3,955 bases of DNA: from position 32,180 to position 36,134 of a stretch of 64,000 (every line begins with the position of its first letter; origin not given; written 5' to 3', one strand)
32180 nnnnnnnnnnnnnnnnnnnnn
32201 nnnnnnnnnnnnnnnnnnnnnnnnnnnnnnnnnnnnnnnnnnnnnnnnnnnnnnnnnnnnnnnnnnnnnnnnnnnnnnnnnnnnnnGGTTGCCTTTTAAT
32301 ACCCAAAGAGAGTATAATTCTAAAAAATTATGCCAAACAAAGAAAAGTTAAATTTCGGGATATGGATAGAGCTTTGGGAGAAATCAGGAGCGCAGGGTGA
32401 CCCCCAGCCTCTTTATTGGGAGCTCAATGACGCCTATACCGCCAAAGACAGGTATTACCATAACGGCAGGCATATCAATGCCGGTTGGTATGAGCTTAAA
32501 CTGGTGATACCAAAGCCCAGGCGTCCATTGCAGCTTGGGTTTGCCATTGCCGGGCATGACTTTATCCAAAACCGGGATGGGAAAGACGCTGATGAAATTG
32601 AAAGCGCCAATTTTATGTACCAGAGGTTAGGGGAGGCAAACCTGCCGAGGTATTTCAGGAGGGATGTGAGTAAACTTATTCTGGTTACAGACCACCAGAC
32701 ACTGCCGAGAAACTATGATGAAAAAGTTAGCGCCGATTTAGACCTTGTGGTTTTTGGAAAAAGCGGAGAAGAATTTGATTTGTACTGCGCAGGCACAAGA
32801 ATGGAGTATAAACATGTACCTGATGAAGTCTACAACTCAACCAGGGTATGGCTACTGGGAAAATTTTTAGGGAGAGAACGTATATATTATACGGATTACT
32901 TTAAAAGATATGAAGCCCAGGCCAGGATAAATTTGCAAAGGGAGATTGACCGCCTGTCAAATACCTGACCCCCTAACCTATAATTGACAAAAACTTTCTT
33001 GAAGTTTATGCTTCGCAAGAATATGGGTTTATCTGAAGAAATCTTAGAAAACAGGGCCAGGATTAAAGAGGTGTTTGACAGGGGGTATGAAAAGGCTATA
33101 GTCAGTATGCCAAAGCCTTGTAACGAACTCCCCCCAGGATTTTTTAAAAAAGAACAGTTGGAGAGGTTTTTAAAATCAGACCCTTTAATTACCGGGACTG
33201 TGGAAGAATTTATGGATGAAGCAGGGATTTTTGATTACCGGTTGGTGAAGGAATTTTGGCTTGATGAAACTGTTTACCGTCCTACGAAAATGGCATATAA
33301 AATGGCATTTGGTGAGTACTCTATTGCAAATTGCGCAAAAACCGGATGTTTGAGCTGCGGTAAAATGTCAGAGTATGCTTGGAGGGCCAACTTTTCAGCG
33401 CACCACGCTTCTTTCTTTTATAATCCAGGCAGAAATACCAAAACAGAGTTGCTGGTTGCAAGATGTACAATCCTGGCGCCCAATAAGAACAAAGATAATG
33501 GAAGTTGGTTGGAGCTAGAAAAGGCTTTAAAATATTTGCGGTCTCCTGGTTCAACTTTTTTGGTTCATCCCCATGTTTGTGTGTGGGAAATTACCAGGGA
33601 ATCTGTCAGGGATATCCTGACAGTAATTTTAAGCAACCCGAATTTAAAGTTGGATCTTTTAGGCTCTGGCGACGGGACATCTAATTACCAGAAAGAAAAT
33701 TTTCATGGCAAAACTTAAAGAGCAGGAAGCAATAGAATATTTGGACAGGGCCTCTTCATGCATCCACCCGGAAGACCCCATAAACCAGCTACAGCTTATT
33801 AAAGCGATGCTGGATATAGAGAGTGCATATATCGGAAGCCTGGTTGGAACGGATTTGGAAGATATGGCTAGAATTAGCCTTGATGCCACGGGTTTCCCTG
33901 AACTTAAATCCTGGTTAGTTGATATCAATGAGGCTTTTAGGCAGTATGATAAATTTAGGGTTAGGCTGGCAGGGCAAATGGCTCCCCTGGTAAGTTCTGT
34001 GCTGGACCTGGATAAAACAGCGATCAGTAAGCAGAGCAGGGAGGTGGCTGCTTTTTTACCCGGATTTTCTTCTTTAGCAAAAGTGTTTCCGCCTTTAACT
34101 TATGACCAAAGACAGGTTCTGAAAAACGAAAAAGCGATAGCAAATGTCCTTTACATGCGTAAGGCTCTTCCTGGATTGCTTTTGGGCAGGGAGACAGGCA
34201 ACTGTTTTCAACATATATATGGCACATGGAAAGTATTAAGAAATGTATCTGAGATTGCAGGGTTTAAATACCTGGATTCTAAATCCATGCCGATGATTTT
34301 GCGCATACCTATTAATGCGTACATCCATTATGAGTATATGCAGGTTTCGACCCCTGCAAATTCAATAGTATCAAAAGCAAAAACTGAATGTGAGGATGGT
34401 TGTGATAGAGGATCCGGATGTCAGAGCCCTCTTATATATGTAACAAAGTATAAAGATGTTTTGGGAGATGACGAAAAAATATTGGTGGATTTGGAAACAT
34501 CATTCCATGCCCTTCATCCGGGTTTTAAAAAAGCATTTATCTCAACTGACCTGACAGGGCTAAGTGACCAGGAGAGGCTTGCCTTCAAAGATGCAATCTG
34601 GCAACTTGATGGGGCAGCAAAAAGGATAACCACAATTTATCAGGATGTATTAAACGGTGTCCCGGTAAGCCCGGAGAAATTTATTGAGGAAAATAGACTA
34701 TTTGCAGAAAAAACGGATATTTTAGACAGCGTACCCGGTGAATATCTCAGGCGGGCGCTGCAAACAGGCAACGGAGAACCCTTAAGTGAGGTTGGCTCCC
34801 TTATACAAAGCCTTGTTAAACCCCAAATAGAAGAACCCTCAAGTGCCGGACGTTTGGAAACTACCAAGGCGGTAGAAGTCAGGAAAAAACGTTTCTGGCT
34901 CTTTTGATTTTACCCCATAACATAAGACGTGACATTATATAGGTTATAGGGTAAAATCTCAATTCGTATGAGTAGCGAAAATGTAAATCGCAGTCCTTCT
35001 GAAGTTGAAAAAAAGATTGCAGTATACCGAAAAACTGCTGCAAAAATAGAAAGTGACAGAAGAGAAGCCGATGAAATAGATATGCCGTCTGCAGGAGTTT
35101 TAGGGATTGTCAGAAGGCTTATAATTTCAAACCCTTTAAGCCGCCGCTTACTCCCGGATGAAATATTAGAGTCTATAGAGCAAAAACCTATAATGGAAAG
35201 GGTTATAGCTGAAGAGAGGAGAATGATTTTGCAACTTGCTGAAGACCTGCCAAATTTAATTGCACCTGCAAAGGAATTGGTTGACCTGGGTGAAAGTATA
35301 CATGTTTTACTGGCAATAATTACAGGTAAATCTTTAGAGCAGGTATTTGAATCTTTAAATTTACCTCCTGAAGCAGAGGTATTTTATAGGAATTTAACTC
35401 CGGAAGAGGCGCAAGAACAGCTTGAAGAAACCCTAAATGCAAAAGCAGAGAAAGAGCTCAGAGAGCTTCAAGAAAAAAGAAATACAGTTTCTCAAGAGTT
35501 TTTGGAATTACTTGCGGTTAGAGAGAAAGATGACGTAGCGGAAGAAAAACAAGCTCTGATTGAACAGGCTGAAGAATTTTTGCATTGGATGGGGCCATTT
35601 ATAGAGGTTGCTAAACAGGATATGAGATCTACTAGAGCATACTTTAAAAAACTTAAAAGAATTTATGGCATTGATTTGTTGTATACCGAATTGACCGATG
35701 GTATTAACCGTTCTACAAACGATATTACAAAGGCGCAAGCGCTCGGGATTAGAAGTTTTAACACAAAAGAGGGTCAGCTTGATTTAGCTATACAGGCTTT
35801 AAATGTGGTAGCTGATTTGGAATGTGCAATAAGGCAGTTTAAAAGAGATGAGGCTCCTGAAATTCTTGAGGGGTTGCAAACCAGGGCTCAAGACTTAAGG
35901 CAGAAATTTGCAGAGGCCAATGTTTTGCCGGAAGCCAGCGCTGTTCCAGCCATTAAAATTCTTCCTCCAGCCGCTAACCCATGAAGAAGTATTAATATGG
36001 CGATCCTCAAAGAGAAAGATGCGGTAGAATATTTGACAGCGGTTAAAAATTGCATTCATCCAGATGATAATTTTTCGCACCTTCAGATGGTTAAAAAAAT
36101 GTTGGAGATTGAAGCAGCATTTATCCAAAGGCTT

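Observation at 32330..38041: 5.7 kb island of six uncharacterised genes with a duplicated module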

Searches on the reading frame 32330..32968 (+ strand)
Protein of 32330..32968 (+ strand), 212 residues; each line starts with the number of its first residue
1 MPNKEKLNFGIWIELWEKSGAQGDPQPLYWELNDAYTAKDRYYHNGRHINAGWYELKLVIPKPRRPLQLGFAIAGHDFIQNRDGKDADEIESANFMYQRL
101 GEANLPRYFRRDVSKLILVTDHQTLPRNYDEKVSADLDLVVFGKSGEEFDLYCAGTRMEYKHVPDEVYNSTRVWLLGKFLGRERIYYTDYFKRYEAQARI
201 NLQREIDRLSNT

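Call 3: search_protein_families(library=pfam, proteins=[window:32330-32968:+], max_evalue=1)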
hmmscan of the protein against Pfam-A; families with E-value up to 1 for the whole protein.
window:32330-32968:+ (212 aa): 0 families

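Call 5: search_protein_families(library=padloc, proteins=[window:32330-32968:+], max_evalue=1)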
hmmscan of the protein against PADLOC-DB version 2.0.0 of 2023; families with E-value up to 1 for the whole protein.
window:32330-32968:+ (212 aa): 0 families

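Call 6: search_protein_families(library=ncbifam, proteins=[window:32330-32968:+], max_evalue=1)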
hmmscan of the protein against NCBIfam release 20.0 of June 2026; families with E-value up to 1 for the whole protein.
window:32330-32968:+ (212 aa): 0 families

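Call 7: search_protein_families(library=phrogs, proteins=[window:32330-32968:+], max_evalue=1)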
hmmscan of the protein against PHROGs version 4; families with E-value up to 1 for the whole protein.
window:32330-32968:+ (212 aa): 1 family
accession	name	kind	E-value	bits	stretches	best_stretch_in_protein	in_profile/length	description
phrog_19425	-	other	1.1e-17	65.5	1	34-210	14-204/207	phosphohydrolase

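Call 8: search_solved_structures(query=window:32330-32965:+, max_evalue=10)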
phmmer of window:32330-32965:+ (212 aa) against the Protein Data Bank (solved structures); distinct sequences matched with E-value up to 10: 0.

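Call 81: search_dna_similar(query=window:32330-32965:+, collection=phages, mode=protein, max_evalue=0.001, max_rows=8)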
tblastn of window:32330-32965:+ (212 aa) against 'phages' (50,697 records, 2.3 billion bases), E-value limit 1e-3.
Records with a match: 10; places in all: 10; records where one place covers at least 80% of the query: 8.
Best place of each record, by identity: <60% 10.
By first word of the organism name: Rhodococcus 5; Acinetobacter 2; Rhizobium 1; Bacteriophage 1; Salicola 1.
By host as written in the record: Rhodococcus erythropolis RIA 643 4; - 3; Rhodococcus erythropolis NRRL B-1574 1; Rhizobium phaseoli sv. giardinii IE4771 1; Salicola sp. PV4 1.
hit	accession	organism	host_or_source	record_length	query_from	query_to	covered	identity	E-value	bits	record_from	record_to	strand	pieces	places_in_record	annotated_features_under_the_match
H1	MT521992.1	Rhodococcus phage NiceHouse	Rhodococcus erythropolis NRRL B-1574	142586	36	206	81%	31.6%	2e-8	59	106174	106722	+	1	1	193: hydrolase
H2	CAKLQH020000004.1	Acinetobacter phage MD-2021a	not known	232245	23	207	87%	26.9%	5e-9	61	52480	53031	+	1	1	Uncharacterized protein conserved in bacteria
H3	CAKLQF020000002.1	Acinetobacter phage MD-2021a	not known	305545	23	207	87%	26.9%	5e-9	61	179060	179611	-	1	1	Uncharacterized protein conserved in bacteria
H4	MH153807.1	Rhodococcus phage Peregrin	Rhodococcus erythropolis RIA 643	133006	36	206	81%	28.3%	1e-6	54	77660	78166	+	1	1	129: hypothetical protein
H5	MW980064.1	Rhizobium phage RHEph12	Rhizobium phaseoli sv. giardinii IE4771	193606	31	209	84%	26.6%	1e-3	45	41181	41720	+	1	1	putative metal-dependent phosphohydrolase protein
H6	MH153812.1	Rhodococcus phage Grayson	Rhodococcus erythropolis RIA 643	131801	36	206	81%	27.0%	4e-6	52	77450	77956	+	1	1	129: hypothetical protein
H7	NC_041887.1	Rhodococcus phage Weasels2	Rhodococcus erythropolis RIA 643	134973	36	206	81%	26.7%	2e-5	50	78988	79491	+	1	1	phosphohydrolase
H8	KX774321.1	Rhodococcus phage Weasels2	Rhodococcus erythropolis RIA 643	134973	36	206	81%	26.7%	2e-5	50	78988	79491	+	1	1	hypothetical protein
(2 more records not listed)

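Call 82: search_dna_similar(query=window:32330-32965:+, collection=plasmids, mode=protein, max_evalue=0.001, max_rows=8)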
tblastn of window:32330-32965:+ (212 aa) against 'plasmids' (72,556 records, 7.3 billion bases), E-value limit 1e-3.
Records with a match: 130; places in all: 130; records where one place covers at least 80% of the query: 126.
Best place of each record, by identity: <60% 130.
By first word of the organism name: Pseudomonas 110; Burkholderia 4; Variovorax 4; Acinetobacter 3; Methylibium 2; Gloeothece 1; Flammeovirga 1; Nonomuraea 1; Stutzerimonas 1; Actinomyces 1; and 2 more.
By predicted mobility (MOB-suite, as given by PLSDB): non-mobilizable 106; conjugative 23; mobilizable 1.
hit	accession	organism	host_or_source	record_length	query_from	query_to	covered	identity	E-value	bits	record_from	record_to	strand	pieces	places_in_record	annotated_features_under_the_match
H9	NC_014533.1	Gloeothece verrucosa PCC 7822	fresh water in rice field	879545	12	211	94%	32.8%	1e-23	104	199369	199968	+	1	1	N-methyl-D-aspartate receptor NMDAR2C subunit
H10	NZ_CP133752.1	Pseudomonas aeruginosa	Homo sapiens,sputum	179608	12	209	93%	30.7%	3e-16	84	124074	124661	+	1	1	hypothetical protein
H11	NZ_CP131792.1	Pseudomonas aeruginosa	Homo sapiens,culture,blood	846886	12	209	93%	30.7%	1e-15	82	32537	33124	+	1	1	hypothetical protein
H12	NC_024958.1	Methylibium sp. T29-B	water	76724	20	211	91%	31.3%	2e-15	81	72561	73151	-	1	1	hypothetical protein | site-specific tyrosine recombinase XerD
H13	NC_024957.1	Methylibium sp. T29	water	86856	20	211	91%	31.3%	2e-15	81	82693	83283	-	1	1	hypothetical protein | site-specific tyrosine recombinase XerD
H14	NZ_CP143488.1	Pseudomonas silesiensis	single cell,landfill for plastics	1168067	12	206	92%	29.6%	1e-14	79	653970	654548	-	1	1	record has no annotation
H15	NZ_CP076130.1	Flammeovirga kamogawensis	single bacterial isolate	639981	28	207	85%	31.0%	1e-10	67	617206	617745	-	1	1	hypothetical protein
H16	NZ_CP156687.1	Burkholderia stagnalis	Bacterial cells,soils collected in ...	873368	12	203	91%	29.0%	3e-11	69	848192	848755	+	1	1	hypothetical protein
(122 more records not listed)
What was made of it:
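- On HD-domain phosphohydrolase superfamily (g1): Annotated homologues in calls 81 and 82.
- Closest known: COG4339-type HD-superfamily phosphohydrolases. Same: Homologues are annotated 'metal-dependent phosphohydrolase' or, in one record, 'NMDA receptor 2C subunit' (calls 7, 81, 82).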

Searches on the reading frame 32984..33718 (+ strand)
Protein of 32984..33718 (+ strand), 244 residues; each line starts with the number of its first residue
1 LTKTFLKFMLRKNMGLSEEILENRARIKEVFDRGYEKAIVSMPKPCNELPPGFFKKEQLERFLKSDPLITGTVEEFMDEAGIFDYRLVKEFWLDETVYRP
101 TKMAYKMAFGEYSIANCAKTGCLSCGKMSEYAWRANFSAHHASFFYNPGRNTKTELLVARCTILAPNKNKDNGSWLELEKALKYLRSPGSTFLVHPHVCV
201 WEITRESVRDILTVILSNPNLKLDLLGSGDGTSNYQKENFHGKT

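Call 3: search_protein_families(library=pfam, proteins=[window:32984-33718:+], max_evalue=1)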
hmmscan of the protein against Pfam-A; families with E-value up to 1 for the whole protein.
window:32984-33718:+ (244 aa): 0 families

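Call 5: search_protein_families(library=padloc, proteins=[window:32984-33718:+], max_evalue=1)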
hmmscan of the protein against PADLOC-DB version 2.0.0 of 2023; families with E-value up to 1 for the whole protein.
window:32984-33718:+ (244 aa): 0 families

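Call 6: search_protein_families(library=ncbifam, proteins=[window:32984-33718:+], max_evalue=1)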
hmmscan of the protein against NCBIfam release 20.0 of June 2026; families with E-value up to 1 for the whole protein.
window:32984-33718:+ (244 aa): 0 families

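Call 7: search_protein_families(library=phrogs, proteins=[window:32984-33718:+], max_evalue=1)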
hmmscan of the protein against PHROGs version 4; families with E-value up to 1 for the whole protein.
window:32984-33718:+ (244 aa): 1 family
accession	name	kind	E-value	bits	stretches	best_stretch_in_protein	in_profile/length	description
phrog_23278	-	unknown function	0.036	15.2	1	26-50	30-54/61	-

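Call 15: search_solved_structures(query=window:32984-33715:+, max_evalue=10)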
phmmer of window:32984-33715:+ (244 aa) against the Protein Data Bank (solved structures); distinct sequences matched with E-value up to 10: 1.
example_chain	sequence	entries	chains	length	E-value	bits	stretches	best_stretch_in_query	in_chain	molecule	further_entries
1i6z_A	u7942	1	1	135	1.5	11.6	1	18-101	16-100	BAG-FAMILY MOLECULAR CHAPERONE REGULATOR-1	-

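Call 83: search_dna_similar(query=window:32984-33715:+, collection=plasmids, mode=protein, max_evalue=0.01, max_rows=8)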
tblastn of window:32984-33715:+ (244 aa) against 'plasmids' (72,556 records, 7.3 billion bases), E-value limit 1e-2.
No match.
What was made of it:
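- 32984..33718 (+): g2: orphan 236-244-aa protein with 6 Cys (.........). Its stop overlaps A's start by 14 nt. Not found next to X elsewhere. No hit in Pfam, NCBIfam, PADLOC, PHROGs, PDB or plasmids (calls 3, 5, 6, 7, 15, 83).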

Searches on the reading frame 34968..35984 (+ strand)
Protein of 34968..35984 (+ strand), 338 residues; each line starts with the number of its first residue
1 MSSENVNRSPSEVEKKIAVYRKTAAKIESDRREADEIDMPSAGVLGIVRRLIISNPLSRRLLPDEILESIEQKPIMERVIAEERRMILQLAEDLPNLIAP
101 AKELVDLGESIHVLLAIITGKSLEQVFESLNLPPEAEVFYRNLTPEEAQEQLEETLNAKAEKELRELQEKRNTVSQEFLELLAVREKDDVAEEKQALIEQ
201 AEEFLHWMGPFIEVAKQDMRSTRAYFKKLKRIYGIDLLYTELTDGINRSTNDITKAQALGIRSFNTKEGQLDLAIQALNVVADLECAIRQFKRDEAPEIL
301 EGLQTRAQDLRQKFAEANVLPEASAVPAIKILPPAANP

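Call 3: search_protein_families(library=pfam, proteins=[window:34968-35984:+], max_evalue=1)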
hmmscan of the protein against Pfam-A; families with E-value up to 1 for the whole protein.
window:34968-35984:+ (338 aa): 5 families
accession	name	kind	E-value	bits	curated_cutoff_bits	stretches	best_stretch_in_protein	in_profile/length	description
PF12419.13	DUF3670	-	0.022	14.9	27.6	1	190-231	82-123/136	SNF2 Helicase protein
PF10245.14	MRP-S22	-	0.026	14.7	25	0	110-164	7-60/243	Mitochondrial 28S ribosomal protein S22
PF13393.11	tRNA-synt_His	-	0.061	13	25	1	122-205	142-229/308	Histidyl-tRNA synthetase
PF01025.24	GrpE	-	0.11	12.6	25.8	0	267-319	57-110/165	GrpE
PF07739.18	TipAS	-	0.32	11.9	23.8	1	147-241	13-97/117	TipAS antibiotic-recognition domain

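Call 5: search_protein_families(library=padloc, proteins=[window:34968-35984:+], max_evalue=1)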
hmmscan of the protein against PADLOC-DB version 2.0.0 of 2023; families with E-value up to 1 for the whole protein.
window:34968-35984:+ (338 aa): 0 families

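Call 6: search_protein_families(library=ncbifam, proteins=[window:34968-35984:+], max_evalue=1)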
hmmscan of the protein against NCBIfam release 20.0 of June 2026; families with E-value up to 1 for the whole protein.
window:34968-35984:+ (338 aa): 1 family
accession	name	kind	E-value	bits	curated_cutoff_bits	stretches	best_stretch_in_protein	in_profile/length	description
NF011409.0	PRK14835.1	equivalog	0.018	14.4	425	1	1-142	98-218/279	isoprenyl transferase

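Call 7: search_protein_families(library=phrogs, proteins=[window:34968-35984:+], max_evalue=1)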
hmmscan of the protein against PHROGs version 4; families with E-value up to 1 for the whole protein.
window:34968-35984:+ (338 aa): 2 families
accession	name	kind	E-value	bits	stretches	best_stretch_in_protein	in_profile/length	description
phrog_284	-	DNA, RNA and nucleotide metabolism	0.11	12.4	1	147-255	18-115/398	exonuclease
phrog_17060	-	unknown function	0.35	12.2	0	138-171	7-40/83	-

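Call 17: search_solved_structures(query=window:34968-35981:+, max_evalue=10)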
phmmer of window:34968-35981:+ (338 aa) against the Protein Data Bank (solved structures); distinct sequences matched with E-value up to 10: 3.
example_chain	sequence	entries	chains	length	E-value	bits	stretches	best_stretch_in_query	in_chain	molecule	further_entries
6xr1_A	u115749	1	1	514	0.0002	24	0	261-309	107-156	dTor_9x57R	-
6xr2_A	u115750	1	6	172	0.11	15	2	259-310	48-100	dTor_3x57R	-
2zme_B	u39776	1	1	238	0.26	13.8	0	125-185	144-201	Vacuolar protein-sorting-associated protein 36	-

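Call 61: predict_structure(protein=window:34968-35981:+)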
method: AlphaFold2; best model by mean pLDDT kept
length: 338 residues; sequences in the alignment: 1
mean_pLDDT: 45.6   pTM: 0.25
mean pLDDT of the five models: 45.6, 40.0, 38.7, 37.7, 37.5
residues with pLDDT >= 90: 0; 70-90: 29; 50-70: 64; < 50: 245
segments of 3 or more residues with pLDDT < 50: 1-7, 33-48, 60-63, 72-108, 174-338
pLDDT, mean of each block of 10 residues (from residue 1): 46 65 60 39 42 51 48 39 35 30 42 64 74 76 76 60 52 45 43 41 35 30 33 32 39 37 39 43 41 41 48 44 31 26
secondary structure, 60 per line:
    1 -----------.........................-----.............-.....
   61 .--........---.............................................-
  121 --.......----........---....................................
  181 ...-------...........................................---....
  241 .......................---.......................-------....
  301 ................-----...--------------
elements in order: H12-36 H42-54 H56-61 H64-71 H75-119 H123-129 H134-141 H145-183 H191-233 H237-263 H267-289 H297-316
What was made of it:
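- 34968..35984 (+): CC: all-helical, coiled-coil-like partner protein (338 aa); the conserved upstream partner of X. Predicted all-helical (call 61).
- On Canonical coiled-coil proteins (CC): All-helical with helices up to 45 residues (call 61, low-confidence model).
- Closest known: Coiled-coil-rich scaffold proteins of bacteria. Different: CC's tertiary structure is not reliably predicted (pLDDT 46, call 61).
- Tried and rejected: The single-sequence model is unreliable (pLDDT 46, call 61), so no fold search was run on it.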

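Call 70: search_solved_structures(query=A5, max_evalue=10)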
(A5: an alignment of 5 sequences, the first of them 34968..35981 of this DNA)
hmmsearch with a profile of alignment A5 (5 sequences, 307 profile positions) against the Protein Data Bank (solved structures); distinct sequences matched with E-value up to 10: 39.
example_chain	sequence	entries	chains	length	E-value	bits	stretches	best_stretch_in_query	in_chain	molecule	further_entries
6zs9_q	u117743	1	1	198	0.024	16.9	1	74-176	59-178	Growth arrest and DNA damage-inducible proteins-interacting protein 1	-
3j7y_q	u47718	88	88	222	0.032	16.4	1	75-176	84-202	CRIF1 | mL64 (CRIF1) | Growth arrest and DNA damage-inducible proteins-interacting protein 1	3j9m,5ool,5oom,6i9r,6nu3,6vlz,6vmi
7t03_A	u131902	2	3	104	0.073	15.3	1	97-132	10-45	Cold unfolding four helix bundle | Designed cold unfolding four helix bundle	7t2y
3brv_B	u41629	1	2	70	0.081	15.1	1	114-157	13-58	NF-kappa-B essential modulator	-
3brt_B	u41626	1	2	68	0.1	14.8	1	115-157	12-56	NF-kappa-B essential modulator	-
11td_R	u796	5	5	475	0.15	14.2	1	237-288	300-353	C-C chemokine receptor type 4,Soluble cytochrome b562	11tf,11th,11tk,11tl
9jg1_R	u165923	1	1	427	0.21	13.8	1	237-292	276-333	Histamine H4 receptor,Soluble cytochrome b562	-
9jfu_R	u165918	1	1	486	0.22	13.7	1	237-291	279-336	G-protein coupled receptor 4,Soluble cytochrome b562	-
8jhc_R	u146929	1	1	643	0.24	13.6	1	237-288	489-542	Frizzled-3,Soluble cytochrome b562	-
8djk_C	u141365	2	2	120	0.26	13.4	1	236-286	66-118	Soluble cytochrome b562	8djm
7pbd_B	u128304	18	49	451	0.33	13.1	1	237-288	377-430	Gamma-aminobutyric acid receptor subunit beta-3 | Gamma-aminobutyric acid receptor subunit beta-3,Gamma-aminobutyric acid receptor subunit b | GABA-A receptor b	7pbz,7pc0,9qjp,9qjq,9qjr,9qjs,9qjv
9jg0_R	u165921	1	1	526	0.33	13.1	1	237-287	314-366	Isoform 2 of Neuropeptide FF receptor 2,Soluble cytochrome b562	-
9t8d_R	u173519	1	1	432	0.35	13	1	237-287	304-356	D(3) dopamine receptor,Soluble cytochrome b562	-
8j9o_A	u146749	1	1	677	0.4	12.9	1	237-291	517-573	Frizzled-1,Soluble cytochrome b562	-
9w32_A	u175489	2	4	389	0.43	12.8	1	238-287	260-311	Somatostatin receptor type 5,Soluble cytochrome b562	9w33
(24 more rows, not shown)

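Call 91: search_protein_families(library=pfam, alignment_id=A5, max_evalue=0.1)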
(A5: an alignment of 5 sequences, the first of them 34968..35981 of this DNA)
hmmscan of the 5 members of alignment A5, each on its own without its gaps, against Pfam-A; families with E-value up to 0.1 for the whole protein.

A. member 1, window:34968-35981:+ (338 aa): 3 families
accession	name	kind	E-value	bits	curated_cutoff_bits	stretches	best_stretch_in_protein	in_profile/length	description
PF12419.13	DUF3670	-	0.022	14.9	27.6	1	190-231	82-123/136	SNF2 Helicase protein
PF10245.14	MRP-S22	-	0.026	14.7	25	0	110-164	7-60/243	Mitochondrial 28S ribosomal protein S22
PF13393.11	tRNA-synt_His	-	0.061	13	25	0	122-205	142-229/308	Histidyl-tRNA synthetase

B. families by the number of members that match (of 5 scanned): 4 families
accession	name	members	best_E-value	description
PF20513.3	UBact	1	0.019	Prokaryotic ubiquitin-like protein UBact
PF12419.13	DUF3670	1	0.022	SNF2 Helicase protein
PF10245.14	MRP-S22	1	0.026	Mitochondrial 28S ribosomal protein S22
PF13393.11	tRNA-synt_His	1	0.061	Histidyl-tRNA synthetase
